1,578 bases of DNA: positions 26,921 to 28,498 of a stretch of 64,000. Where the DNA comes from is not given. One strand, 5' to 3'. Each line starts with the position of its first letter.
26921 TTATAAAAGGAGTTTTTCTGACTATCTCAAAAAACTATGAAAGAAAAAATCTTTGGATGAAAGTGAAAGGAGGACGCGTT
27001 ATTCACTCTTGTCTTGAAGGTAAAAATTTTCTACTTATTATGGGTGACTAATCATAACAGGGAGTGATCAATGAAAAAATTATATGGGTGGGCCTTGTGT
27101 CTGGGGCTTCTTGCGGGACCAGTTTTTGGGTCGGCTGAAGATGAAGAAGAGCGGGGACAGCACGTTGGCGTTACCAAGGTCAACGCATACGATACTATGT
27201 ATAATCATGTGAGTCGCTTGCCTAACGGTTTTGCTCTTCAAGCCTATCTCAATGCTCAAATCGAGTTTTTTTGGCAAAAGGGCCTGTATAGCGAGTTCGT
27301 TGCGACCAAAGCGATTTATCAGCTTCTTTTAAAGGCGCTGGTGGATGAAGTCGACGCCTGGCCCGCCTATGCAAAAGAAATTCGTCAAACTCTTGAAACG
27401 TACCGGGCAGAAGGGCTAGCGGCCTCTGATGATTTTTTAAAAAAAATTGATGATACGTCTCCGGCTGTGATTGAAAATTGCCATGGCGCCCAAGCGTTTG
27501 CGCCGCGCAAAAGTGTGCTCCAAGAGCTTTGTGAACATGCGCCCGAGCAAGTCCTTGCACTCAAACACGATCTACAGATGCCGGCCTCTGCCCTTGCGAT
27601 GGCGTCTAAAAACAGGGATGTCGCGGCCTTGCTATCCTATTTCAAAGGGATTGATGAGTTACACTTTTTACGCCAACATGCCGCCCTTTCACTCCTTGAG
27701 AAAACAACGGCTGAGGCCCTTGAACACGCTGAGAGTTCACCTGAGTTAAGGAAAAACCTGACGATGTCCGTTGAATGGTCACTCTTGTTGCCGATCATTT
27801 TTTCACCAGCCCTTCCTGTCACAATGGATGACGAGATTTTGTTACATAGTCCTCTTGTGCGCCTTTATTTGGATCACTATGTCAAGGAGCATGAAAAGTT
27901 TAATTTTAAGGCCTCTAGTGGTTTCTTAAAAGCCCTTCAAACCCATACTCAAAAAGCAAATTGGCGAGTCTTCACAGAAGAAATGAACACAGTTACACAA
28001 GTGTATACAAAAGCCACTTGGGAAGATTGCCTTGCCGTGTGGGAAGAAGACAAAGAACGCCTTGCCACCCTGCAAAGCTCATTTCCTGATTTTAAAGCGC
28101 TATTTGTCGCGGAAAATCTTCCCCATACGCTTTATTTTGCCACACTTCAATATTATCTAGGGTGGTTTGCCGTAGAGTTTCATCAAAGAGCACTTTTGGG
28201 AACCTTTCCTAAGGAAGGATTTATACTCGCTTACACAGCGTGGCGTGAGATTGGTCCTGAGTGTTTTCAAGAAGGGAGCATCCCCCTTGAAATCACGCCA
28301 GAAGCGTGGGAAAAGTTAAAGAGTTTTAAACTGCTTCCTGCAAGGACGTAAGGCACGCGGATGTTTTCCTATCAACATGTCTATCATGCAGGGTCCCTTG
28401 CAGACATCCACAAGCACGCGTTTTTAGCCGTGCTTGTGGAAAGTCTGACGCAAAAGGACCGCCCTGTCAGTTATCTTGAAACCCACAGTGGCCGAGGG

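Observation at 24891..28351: Tandem array of four paralogous secreted orphan proteins inserted between rlmB and rlmJ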

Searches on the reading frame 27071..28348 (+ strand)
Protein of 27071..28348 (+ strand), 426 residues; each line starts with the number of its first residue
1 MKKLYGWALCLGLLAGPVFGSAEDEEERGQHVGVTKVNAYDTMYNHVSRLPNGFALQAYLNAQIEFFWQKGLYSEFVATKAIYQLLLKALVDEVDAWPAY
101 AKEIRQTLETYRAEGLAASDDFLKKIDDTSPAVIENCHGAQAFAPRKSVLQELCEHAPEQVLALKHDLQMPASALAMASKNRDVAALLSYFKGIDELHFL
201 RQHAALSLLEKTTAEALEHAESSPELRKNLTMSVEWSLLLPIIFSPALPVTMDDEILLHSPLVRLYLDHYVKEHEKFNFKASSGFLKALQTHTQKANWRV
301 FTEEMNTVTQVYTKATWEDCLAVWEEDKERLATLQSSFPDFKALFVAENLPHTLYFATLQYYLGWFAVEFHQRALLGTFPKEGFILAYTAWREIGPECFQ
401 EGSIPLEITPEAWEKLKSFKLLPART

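Call 6: search_protein_families(library=pfam, proteins=[window:27071-28348:+], max_evalue=1)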
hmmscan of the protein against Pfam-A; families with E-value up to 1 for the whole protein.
window:27071-28348:+ (426 aa): 0 families

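Call 12: search_protein_families(library=ncbifam, proteins=[window:27071-28348:+], max_evalue=1)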
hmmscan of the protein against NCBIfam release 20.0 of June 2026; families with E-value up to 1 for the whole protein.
window:27071-28348:+ (426 aa): 1 family
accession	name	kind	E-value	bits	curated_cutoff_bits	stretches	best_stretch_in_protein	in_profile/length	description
NF010318.0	PRK13755.1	equivalog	0.048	13.9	170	1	340-379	44-83/140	organomercurial transporter MerC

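Call 22: find_related_loci(query=A3, collection=genome_contigs, flank=6000)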
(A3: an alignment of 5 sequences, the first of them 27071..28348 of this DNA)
Query A3 (426 aa) in genome_contigs; peptide patterns used: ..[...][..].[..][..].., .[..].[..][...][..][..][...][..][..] (x = any residue, [..] = any of these).
98 stretches matched a pattern; 1 encode a relative of the query (tblastn E <= 1e-3); 1 distinct loci.
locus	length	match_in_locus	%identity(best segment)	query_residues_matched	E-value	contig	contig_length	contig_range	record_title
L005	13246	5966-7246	70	1-426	0e+0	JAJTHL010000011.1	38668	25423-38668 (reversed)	MAG: Alphaproteobacteria bacterium isolate CoA8N_C25 k141_1132962_flag_1_multi_20_9211_len_38668, whole genome shotgun s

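Call 23: find_related_loci(query=A3, collection=metagenome_contigs, flank=6000)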
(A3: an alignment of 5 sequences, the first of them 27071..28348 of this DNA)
Query A3 (426 aa) in metagenome_contigs; peptide patterns used: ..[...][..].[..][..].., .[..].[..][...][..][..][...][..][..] (x = any residue, [..] = any of these).
86 stretches matched a pattern; 1 encode a relative of the query (tblastn E <= 1e-3); 1 distinct loci.
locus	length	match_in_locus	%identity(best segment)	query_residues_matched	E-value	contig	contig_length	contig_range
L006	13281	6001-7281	70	1-426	0e+0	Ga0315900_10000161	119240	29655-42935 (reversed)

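Call 25: search_protein_representatives(alignment_id=A3)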
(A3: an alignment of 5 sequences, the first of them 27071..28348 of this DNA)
Query: 5 sequences, 426 profile positions. Proteins with E-value up to 0.001 (for the whole library): 7; up to 1e-10: 5; up to 1e-30: 5. The best 7 are listed.
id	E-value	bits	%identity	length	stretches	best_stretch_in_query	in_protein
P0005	7.8e-252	851.7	-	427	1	1-426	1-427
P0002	1.0e-100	353.8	-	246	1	1-246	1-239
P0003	6.6e-95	334.7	-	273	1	1-246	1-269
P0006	1.7e-69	251.0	-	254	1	1-245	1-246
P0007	5.1e-32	127.5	-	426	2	161-405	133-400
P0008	5.2e-10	55.0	-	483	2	270-409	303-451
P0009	8.3e-05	37.8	-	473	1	256-396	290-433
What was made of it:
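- Closest known: Holospora obtusa periplasmic infection-stage proteins. Different: There is no detectable sequence relation (call 25).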

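Call 28: predict_structure(alignment_id=A3)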
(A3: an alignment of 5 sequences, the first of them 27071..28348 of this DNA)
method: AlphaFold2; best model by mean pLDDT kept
length: 426 residues; sequences in the alignment: 5
mean_pLDDT: 50.0   pTM: 0.44
mean pLDDT of the five models: 50.0, 39.8, 39.4, 38.0, 37.5
residues with pLDDT >= 90: 0; 70-90: 45; 50-70: 167; < 50: 214
segments of 3 or more residues with pLDDT < 50: 1-51, 92-96, 129-169, 245-315, 334-361, 420-426
pLDDT, mean of each block of 10 residues (from residue 1): 32 29 28 33 37 70 87 78 74 50 63 60 55 30 32 34 39 65 61 61 67 64 73 59 44 33 40 37 35 38 41 45 52 46 45 43 51 53 56 54 55 61 34
secondary structure, 60 per line:
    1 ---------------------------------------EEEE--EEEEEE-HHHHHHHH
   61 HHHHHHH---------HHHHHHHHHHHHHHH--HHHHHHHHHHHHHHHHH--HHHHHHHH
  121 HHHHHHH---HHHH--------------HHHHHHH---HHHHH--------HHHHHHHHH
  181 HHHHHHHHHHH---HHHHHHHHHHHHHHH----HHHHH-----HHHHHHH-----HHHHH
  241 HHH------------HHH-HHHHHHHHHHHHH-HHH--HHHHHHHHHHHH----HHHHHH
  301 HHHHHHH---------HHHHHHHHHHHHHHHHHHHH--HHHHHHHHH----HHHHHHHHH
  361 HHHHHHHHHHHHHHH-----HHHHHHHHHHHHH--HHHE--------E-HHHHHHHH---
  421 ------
elements in order: E40-43 E46-51 H53-67 H77-91 H94-110 H113-127 H131-134 H149-155 H159-163 H172-191 H195-209 H214-218 H224-230 H236-243 H260-272 H279-290 H295-307 H317-336 H339-347 H352-375 H381-393 H410-417
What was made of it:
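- Tried and rejected: First AF2 run with 5 sequences: pLDDT 50, unusable (call 28).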

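Call 29: find_homologous_proteins(query=A4, max_evalue=0.01)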
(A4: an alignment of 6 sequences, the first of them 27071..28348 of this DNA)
Query A4 (6 sequences) (426 aa, profile of the alignment): 6 proteins with E <= 0.01 among 8000 candidates.
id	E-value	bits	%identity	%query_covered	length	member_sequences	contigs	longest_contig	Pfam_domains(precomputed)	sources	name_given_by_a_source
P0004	1.1e-182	626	78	100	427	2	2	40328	-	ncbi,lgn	-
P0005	2.1e-182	625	70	100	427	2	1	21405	-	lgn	-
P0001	4.5e-182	624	100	100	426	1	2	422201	-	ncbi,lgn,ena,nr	ncbi:MAG: hypothetical protein H2057_05195 [Alphaproteobacteria bacterium]|nr:hypothetical protein [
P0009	3.0e-168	579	28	40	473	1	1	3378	-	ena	-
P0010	1.1e-151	524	33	33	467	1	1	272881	-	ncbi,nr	ncbi:MAG: hypothetical protein C0514_01190 [Candidatus Puniceispirillum sp.]|nr:hypothetical protein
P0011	3.4e-151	522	31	32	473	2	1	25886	-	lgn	-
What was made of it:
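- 27071..28351 (+): D426: the ancestral two-domain long form. Signal peptide aa 1-20, disordered acidic linker to about aa 45, N-domain aa ~46-245 (27206-27805), C-domain aa ~252-420 (27824-28330). Distant long forms were found by profile search: P0007 at E 5e-32, P0008 and P0009 at 5e-10 and 8e-5 in call 25, and P0009-P0011 in call 29.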

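Call 30: find_encoding_contigs(protein=P0010, flank=10000, max_places=3)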
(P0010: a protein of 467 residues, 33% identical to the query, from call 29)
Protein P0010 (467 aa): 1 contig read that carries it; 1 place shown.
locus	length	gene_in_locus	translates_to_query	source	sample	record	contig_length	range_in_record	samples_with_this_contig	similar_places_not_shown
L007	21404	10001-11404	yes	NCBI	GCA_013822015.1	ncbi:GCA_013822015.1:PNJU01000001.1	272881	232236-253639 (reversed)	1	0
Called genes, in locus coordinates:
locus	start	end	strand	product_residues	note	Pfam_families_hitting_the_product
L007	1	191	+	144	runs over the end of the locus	-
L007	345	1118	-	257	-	PF01925:TauE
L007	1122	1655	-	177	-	PF00581:Rhodanese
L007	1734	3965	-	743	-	PF17876:CSD2 (weak), PF00773:RNB, PF00575:S1 (weak)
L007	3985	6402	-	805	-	PF01751:Toprim, PF01131:Topoisom_bac, PF01396:Zn_ribbon_Top1, PF13368:Toprim_C_rpt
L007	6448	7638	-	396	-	PF21102:DprA_N, PF02481:DNA_processg_A, PF17782:WHD_DprA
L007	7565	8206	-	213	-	PF02660:G3P_acyltransf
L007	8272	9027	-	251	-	PF08032:SpoU_sub_bind (weak), PF00588:SpoU_methylase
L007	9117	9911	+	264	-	-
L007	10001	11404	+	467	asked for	-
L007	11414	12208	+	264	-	PF04378:RsmJ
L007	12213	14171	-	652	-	PF00989:PAS (weak), PF08448:PAS_4, PF08447:PAS_3, PF00990:GGDEF, PF00563:EAL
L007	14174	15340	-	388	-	PF08495:FIST, PF10442:FIST_C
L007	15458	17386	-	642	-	PF00122:E1-E2_ATPase, PF00702:Hydrolase, PF08282:Hydrolase_3 (faint)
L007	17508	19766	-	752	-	PF00580:UvrD-helicase, PF13245:AAA_19, PF13604:AAA_30 (faint), PF13361:UvrD_C, PF13538:UvrD_C_2 (faint), PF21196:PcrA_UvrD_tudor (weak)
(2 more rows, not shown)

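Call 31: find_encoding_contigs(protein=P0011, flank=10000, max_places=3)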
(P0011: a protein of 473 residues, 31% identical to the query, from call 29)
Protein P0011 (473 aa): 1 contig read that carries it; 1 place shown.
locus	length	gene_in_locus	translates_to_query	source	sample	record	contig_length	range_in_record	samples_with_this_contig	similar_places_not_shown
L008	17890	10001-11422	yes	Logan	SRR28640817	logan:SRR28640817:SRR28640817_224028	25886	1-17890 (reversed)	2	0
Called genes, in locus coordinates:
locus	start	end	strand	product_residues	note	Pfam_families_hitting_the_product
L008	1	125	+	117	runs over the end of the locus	PF14534:DUF4440 (weak)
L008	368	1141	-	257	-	PF01925:TauE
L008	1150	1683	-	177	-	PF00581:Rhodanese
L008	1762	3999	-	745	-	PF17876:CSD2 (weak), PF00773:RNB, PF00575:S1 (weak)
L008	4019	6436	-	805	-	PF01751:Toprim, PF01131:Topoisom_bac, PF01396:Zn_ribbon_Top1, PF13368:Toprim_C_rpt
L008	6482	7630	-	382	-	PF21102:DprA_N, PF02481:DNA_processg_A, PF17782:WHD_DprA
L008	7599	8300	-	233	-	PF02660:G3P_acyltransf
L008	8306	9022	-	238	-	PF08032:SpoU_sub_bind (weak), PF00588:SpoU_methylase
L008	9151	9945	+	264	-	-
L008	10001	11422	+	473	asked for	-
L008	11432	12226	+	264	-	PF04378:RsmJ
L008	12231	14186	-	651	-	PF00989:PAS, PF08448:PAS_4, PF08447:PAS_3, PF00990:GGDEF, PF00563:EAL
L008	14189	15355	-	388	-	PF08495:FIST, PF10442:FIST_C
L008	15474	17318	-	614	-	PF00122:E1-E2_ATPase, PF00702:Hydrolase, PF08282:Hydrolase_3 (faint)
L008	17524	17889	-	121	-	?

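Call 37: search_solved_structures(query=A4, max_evalue=10)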
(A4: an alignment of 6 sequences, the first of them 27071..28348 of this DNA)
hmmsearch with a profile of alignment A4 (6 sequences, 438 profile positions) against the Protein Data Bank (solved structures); distinct sequences matched with E-value up to 10: 0.
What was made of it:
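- On Any curated protein family (Pfam-A, NCBIfam, PADLOC, PHROGs, PDB sequences): The profile search against PDB gives 0 hits at E<=10 (call 37).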

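Call 53: predict_structure(alignment_id=A6)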
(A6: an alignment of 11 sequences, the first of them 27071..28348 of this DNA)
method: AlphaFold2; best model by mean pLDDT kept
length: 426 residues; sequences in the alignment: 11
mean_pLDDT: 76.6   pTM: 0.61
mean pLDDT of the five models: 76.6, 75.3, 69.8, 69.1, 66.8
residues with pLDDT >= 90: 87; 70-90: 233; 50-70: 61; < 50: 45
segments of 3 or more residues with pLDDT < 50: 1-12, 14-45
pLDDT, mean of each block of 10 residues (from residue 1): 38 39 29 32 46 81 90 85 84 66 71 72 84 57 70 85 82 88 92 82 88 80 85 84 69 86 89 81 88 65 72 78 87 89 93 94 91 76 89 90 86 91 68
secondary structure, 60 per line:
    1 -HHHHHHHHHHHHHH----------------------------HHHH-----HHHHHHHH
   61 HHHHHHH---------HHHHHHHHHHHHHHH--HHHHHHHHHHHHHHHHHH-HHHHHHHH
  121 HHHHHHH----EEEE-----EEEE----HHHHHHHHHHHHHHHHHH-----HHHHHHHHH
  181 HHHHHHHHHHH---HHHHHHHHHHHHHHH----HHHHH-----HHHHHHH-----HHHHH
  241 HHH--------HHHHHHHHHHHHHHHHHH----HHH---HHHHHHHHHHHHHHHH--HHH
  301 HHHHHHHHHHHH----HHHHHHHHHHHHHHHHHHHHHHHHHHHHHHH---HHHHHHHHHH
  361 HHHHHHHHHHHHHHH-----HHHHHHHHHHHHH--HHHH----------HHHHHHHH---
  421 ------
elements in order: H2-15 H44-47 H53-67 H77-91 H94-111 H113-127 E132-135 E141-144 H149-166 H172-191 H195-209 H214-218 H224-230 H236-243 H252-269 H280-295 H298-312 H317-347 H351-375 H381-393 H396-399 H410-417
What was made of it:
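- On Known structural fold: The model has pLDDT 76.6 (call 53).
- The confident AF2 model is a helical two-domain protein (call 53).
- Tried and rejected: It was replaced by an 11-sequence run (call 53).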

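Call 57: fold_search(model_id=the predicted structure, library=pdb)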
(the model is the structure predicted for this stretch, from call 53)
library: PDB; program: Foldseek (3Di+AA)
matches with E <= 10: 97; with E <= 0.001: 0
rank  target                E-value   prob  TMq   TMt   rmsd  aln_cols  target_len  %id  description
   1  5xjj                  6.9e-01  0.06  0.11  0.11  23.8       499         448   10  Crystal structure of a MATE family protein (released 2017-09-20)
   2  4giw_A                1.3e+00  0.09  0.11  0.18  17.3       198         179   14  Crystal structure of the RUN domain of human NESCA (released 2012-08-29)
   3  8xsm                  1.6e+00  0.04  0.12  0.13  23.4       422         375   11  transporter (released 2025-01-15)
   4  6pl6_A                1.7e+00  0.03  0.09  0.10  25.4       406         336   14  Structural coordination of polymerization and crosslinking by a peptidoglycan synthase complex (released 2020-03-18)
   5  5w8f_A                1.8e+00  0.09  0.10  0.20  13.4       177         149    9  Crystal structure of human Mcl-1 in complex with modified Bim BH3 peptide SAH-MS1-14 (released 2018-01-17)
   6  8bh1_A                2.3e+00  0.04  0.11  0.12  24.5       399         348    9  Core divisome complex FtsWIQBL from Pseudomonas aeruginosa (released 2023-04-19)
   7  8h7b_A                2.7e+00  0.08  0.11  0.21  12.2       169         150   11  The crystal structure of human mcl1 kinase domain in complex with MCL1-M-EBA (released 2023-02-22)
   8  6fs0_A                2.9e+00  0.08  0.12  0.24  12.9       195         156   10  INDUCED MYELOID LEUKEMIA CELL DIFFERENTIATION PROTEIN FABCOMPLEX IN COMPLEX WITH AZD5991 (released 2018-12-26)
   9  6fs2_B                3.0e+00  0.08  0.11  0.22  12.1       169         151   10  MCL1 in complex with indole acid ligand (released 2018-12-26)
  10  6w2y_A                3.1e+00  0.04  0.11  0.09  17.6       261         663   11  CryoEM Structure of GABAB1b Homodimer (released 2020-07-01)
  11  9h9p_M                3.4e+00  0.02  0.10  0.08  29.0       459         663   12  Spokes 12 and 13 of the human gamma-tubulin ring complex in complex with CDK5RAP2 and docked MZT2/GCP2-NHD module (released 2025-01-15)
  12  9dei_D                3.7e+00  0.04  0.14  0.15  22.9       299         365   14  Trypanosoma brucei mitochondrial RNA-editing catalytic complex 1, U-deletion (RECC1) (released 2026-01-21)
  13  6zbf_A                3.7e+00  0.02  0.11  0.09  25.7       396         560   11  Merozoite surface protein 1 (MSP-1) from Plasmodium falciparum, alternative conformation 3 (released 2021-05-19)
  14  6zbc_A                4.0e+00  0.02  0.12  0.10  27.5       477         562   10  Merozoite surface protein 1 (MSP-1) from Plasmodium falciparum, main conformation (released 2021-05-19)
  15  7awl                  4.4e+00  0.03  0.14  0.14  25.2       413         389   13  Structure of the thermostabilized EAAT1 cryst-II mutant in complex with barium and the allosteric inhibitor UCPH101 (released 2021-10-13)
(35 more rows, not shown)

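Call 61: fold_search(model_id=the predicted structure, library=viral)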
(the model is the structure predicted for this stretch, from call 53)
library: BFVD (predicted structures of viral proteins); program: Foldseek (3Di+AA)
matches with E <= 10: 98; with E <= 0.001: 0
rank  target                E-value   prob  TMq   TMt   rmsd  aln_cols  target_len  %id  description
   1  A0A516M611            9.2e-01  0.05  0.12  0.09  27.7       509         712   13  (no name in the UniProt tables at hand)
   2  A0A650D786            9.5e-01  0.07  0.12  0.07  25.7       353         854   10  VP2 (Fragment) [Rotavirus L]
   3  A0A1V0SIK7            1.6e+00  0.07  0.14  0.15  21.7       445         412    8  Uncharacterized protein [Klosneuvirus KNV1]
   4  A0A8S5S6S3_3          1.6e+00  0.03  0.11  0.07  22.8       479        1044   10  Uncharacterized protein [Podoviridae sp. ctsUe5]
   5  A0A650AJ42            1.7e+00  0.07  0.11  0.13  21.5       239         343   16  (no name in the UniProt tables at hand)
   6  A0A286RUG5            1.9e+00  0.04  0.14  0.14  26.5       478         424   11  Envelope protein UL43 [Beluga whale alphaherpesvirus 1]
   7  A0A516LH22            1.9e+00  0.03  0.09  0.06  30.6       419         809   10  (no name in the UniProt tables at hand)
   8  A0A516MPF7            2.0e+00  0.06  0.14  0.11  20.0       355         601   12  (no name in the UniProt tables at hand)
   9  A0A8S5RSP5            2.0e+00  0.03  0.11  0.06  32.1       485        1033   11  Minor tail protein [Siphoviridae sp. ctES717]
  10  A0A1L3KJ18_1          2.0e+00  0.04  0.12  0.07  24.2       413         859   14  (no name in the UniProt tables at hand)
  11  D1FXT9                2.1e+00  0.03  0.11  0.11  24.1       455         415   11  Envelope protein UL43 [Feline herpesvirus 1]
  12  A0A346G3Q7            2.2e+00  0.03  0.10  0.11  28.5       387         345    9  (no name in the UniProt tables at hand)
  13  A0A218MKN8            2.4e+00  0.04  0.10  0.09  27.8       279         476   10  Uncharacterized protein [uncultured virus]
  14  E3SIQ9                2.4e+00  0.04  0.15  0.10  27.4       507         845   12  Transglycosylase domain-containing protein [Synechococcus phage S-SM2]
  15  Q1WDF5                2.5e+00  0.02  0.09  0.04  50.0       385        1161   11  (no name in the UniProt tables at hand)
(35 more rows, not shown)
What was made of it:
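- On Known structural fold: Foldseek best E is 0.69 against PDB (call 57) and 0.92 against BFVD (call 61).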

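Call 75: search_protein_families(library=pfam, alignment_id=A6, max_evalue=10)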
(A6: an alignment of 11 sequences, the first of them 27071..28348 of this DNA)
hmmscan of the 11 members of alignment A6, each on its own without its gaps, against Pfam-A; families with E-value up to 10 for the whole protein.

A. member 1, window:27071-28348:+ (426 aa): 0 families

B. families by the number of members that match (of 11 scanned): 5 families
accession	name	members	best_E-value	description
PF16198.10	TruB_C_2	1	0.009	tRNA pseudouridylate synthase B C-terminal domain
PF19692.4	DUF6193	1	0.046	Family of unknown function (DUF6193)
PF12320.13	SbcD_C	1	0.11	Type 5 capsule protein repressor C-terminal domain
PF02469.27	Fasciclin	1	0.12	Fasciclin domain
PF07378.16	FlbT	1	0.14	Flagellar protein FlbT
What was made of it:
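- No eukaryote-like domain is present (calls 6, 75).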

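Call 76: search_protein_families(library=padloc, alignment_id=A6, max_evalue=1)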
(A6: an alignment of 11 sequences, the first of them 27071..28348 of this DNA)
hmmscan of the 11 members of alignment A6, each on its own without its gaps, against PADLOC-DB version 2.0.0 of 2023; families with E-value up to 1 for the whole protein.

A. member 1, window:27071-28348:+ (426 aa): 0 families

B. families by the number of members that match (of 11 scanned): 2 families
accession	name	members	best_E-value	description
PDLC01699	Cas12f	1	0.0043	CAS-V-F; effector__SPE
PDLC00932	Cas12u3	1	0.026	Cas12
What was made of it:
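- There is no PADLOC or Pfam immunity-family hit (calls 75, 76).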

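Call 82: search_dna_similar(query=window:27071-28348:+, collection=plasmids, mode=protein, max_evalue=0.01, max_rows=5)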
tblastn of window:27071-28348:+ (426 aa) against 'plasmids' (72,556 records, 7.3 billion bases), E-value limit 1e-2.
No match.

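Call 83: search_dna_similar(query=window:27071-28348:+, collection=phages, mode=protein, max_evalue=0.01, max_rows=5)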
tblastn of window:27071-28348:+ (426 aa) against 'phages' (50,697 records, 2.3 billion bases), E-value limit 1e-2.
No match.
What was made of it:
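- No plasmid or phage homologues (calls 82, 83).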

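Call 84: search_protein_families(library=phrogs, alignment_id=A6, max_evalue=0.1)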
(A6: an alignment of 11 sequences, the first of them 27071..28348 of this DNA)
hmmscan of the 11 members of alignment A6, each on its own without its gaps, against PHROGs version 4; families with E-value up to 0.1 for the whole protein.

A. member 1, window:27071-28348:+ (426 aa): 0 families

B. families by the number of members that match (of 11 scanned): 1 family
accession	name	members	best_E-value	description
phrog_28169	-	1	0.03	-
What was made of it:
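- On Any curated protein family (Pfam-A, NCBIfam, PADLOC, PHROGs, PDB sequences): PADLOC and PHROGs give only isolated weak hits (calls 76, 84).
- Tried and rejected: Mobile-element origin: no plasmid or phage hits (calls 82, 83) and no PHROG hit (call 84).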
